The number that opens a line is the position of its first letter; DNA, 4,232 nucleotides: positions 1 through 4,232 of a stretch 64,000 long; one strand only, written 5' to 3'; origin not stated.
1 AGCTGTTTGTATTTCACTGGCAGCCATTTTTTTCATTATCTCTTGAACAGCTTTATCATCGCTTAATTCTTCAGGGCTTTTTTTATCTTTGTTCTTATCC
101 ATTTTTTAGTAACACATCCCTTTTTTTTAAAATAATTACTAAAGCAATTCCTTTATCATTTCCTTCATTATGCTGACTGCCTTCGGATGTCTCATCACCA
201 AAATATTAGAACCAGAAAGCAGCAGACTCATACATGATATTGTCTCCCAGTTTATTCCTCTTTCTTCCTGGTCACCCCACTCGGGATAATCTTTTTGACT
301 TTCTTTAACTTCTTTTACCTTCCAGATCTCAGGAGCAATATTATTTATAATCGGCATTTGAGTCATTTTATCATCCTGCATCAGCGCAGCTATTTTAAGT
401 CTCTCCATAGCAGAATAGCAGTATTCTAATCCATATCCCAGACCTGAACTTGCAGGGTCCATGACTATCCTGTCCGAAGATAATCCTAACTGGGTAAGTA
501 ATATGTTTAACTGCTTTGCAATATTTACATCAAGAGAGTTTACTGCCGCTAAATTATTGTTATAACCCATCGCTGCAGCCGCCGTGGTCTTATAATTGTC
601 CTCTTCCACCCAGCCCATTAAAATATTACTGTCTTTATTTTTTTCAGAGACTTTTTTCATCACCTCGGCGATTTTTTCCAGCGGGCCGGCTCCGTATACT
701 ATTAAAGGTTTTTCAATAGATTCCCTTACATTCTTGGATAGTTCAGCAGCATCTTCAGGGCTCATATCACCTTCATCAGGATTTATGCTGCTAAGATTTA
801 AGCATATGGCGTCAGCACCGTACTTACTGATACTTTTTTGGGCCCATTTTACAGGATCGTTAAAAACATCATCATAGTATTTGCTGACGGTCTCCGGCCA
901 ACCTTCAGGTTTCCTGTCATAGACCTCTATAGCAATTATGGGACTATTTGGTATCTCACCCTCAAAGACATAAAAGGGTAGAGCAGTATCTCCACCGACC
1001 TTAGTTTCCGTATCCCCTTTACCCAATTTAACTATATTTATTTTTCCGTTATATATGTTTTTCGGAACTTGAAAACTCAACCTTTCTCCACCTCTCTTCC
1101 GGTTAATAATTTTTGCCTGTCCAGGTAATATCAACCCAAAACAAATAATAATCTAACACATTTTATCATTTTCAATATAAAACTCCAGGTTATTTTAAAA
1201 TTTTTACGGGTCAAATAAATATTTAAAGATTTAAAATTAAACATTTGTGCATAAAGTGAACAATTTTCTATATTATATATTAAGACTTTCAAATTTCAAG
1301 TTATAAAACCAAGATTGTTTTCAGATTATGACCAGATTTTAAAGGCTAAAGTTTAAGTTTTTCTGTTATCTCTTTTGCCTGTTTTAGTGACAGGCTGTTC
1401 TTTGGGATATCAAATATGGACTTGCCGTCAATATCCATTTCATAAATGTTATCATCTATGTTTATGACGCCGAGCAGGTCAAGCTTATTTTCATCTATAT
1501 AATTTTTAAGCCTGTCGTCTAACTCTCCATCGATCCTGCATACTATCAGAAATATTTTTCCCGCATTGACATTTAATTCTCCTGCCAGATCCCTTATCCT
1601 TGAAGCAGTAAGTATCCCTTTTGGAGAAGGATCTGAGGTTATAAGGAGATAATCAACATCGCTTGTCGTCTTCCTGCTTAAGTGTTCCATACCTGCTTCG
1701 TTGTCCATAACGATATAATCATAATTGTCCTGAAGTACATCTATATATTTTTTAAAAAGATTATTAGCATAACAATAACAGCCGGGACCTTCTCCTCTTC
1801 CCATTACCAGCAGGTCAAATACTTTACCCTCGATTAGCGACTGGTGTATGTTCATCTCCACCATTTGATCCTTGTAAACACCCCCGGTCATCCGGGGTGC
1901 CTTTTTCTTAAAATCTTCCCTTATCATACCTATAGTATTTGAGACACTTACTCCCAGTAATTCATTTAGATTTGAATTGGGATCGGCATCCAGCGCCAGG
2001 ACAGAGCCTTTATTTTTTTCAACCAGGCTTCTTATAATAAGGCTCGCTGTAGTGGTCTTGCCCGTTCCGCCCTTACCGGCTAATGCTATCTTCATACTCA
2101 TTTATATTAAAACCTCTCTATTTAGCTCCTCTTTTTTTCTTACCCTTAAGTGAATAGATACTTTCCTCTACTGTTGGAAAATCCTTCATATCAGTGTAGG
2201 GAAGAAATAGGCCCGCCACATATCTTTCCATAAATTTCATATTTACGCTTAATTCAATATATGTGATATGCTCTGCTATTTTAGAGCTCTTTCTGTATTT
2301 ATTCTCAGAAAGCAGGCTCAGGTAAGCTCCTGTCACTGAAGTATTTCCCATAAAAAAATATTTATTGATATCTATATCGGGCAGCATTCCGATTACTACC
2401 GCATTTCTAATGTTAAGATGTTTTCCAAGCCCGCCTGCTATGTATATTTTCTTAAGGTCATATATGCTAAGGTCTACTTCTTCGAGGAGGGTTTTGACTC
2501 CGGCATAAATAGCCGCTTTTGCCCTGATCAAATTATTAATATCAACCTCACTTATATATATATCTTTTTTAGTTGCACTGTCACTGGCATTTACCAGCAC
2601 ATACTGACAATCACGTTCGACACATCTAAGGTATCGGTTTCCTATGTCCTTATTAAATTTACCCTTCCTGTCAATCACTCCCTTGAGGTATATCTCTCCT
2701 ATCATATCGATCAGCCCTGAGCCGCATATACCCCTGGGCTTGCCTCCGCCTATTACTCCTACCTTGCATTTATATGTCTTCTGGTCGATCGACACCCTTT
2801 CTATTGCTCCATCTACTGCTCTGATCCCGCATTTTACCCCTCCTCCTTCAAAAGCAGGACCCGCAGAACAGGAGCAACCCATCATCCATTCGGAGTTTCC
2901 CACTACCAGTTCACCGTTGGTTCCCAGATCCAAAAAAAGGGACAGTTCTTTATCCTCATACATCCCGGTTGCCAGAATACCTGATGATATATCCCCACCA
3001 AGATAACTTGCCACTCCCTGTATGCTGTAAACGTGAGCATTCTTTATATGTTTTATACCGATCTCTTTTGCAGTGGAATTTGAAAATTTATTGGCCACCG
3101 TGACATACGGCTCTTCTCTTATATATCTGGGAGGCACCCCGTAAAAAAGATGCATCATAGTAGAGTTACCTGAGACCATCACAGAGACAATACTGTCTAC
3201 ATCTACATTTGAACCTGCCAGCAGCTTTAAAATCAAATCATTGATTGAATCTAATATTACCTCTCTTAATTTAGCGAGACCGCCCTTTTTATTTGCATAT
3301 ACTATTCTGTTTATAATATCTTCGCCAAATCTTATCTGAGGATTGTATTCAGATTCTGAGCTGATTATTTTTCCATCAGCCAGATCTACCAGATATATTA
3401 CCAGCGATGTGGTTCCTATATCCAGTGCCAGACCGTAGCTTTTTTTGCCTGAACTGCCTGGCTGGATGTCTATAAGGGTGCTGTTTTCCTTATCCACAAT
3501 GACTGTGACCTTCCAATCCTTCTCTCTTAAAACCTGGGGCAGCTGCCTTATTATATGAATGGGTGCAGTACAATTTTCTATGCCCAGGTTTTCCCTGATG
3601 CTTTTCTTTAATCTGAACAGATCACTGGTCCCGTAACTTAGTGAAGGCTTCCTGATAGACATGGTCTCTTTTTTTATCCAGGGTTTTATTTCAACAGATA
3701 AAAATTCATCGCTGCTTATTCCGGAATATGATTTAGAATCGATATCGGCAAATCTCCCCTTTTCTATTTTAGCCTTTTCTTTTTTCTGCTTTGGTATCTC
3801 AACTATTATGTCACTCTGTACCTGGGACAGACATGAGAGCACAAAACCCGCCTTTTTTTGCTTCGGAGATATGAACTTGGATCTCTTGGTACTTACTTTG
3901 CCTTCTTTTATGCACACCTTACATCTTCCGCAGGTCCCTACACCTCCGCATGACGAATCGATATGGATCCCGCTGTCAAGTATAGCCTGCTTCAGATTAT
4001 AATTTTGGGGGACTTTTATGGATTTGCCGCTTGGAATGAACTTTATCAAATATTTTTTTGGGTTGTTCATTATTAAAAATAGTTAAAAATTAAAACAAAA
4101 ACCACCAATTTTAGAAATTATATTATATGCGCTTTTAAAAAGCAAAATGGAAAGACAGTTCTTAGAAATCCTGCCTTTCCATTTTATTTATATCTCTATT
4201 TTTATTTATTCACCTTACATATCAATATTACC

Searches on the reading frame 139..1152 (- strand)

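Call 39: search_protein_families(library=ncbifam, proteins=[window:139-1152:-], max_evalue=1e-30)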
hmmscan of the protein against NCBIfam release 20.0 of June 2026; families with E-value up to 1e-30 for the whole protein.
window:139-1152:- (337 aa): 6 families
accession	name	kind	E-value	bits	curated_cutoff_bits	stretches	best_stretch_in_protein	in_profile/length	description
NF003377.0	PRK04452.1-3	subfamily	4.6e-125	418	527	1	26-336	2-312/432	acetyl-CoA decarbonylase/synthase complex subunit delta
NF003376.0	PRK04452.1-2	subfamily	2e-120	401.4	280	1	27-336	3-311/313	acetyl-CoA decarbonylase/synthase complex subunit delta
NF040759.1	WLP_AcsD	exception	2.8e-104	348.7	430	1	27-336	1-311/312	acetyl-CoA decarbonylase/synthase complex subunit delta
NF003375.0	PRK04452.1-1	subfamily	2.7e-72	244.2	488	1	26-336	103-423/442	acetyl-CoA decarbonylase/synthase complex subunit delta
TIGR00381.1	cdhD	equivalog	8.4e-66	222.3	252.9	1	24-335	61-372/389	CO dehydrogenase/acetyl-CoA synthase subunit delta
NF003378.0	PRK04452.1-4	subfamily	8.3e-65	219.1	634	1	14-335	48-364/384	acetyl-CoA decarbonylase/synthase complex subunit delta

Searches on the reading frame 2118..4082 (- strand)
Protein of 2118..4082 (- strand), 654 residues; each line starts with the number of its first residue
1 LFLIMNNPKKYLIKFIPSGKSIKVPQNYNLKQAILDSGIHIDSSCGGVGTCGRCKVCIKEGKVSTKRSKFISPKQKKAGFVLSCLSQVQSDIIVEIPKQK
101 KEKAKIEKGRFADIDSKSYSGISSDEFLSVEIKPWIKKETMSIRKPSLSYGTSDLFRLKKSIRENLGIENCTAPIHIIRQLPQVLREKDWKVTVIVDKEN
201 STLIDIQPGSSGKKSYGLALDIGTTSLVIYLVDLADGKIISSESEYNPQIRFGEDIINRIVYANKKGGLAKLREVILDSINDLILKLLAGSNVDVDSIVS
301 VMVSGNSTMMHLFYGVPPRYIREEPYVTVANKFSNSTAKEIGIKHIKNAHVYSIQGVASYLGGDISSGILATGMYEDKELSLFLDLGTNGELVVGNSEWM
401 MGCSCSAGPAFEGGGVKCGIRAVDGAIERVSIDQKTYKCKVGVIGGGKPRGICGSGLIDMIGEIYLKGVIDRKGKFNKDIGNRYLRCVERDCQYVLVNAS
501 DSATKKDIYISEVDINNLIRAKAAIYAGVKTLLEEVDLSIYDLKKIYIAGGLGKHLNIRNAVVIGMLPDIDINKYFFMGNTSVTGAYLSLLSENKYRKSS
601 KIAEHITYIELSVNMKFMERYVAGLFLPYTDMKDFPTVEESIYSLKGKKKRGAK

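Call 39: search_protein_families(library=ncbifam, proteins=[window:2118-4082:-], max_evalue=1e-30)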
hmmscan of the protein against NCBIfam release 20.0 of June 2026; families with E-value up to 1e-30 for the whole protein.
window:2118-4082:- (654 aa): 2 families
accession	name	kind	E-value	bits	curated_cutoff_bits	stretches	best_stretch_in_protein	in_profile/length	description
NF040756.1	corr_regen_AcsV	exception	6.3e-210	698.8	800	1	13-636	2-632/632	corrinoid activation/regeneration protein AcsV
TIGR04270.1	Rama_corrin_act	subfamily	1.9e-32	112.3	500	1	216-626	1-415/534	methylamine methyltransferase corrinoid protein reductive activase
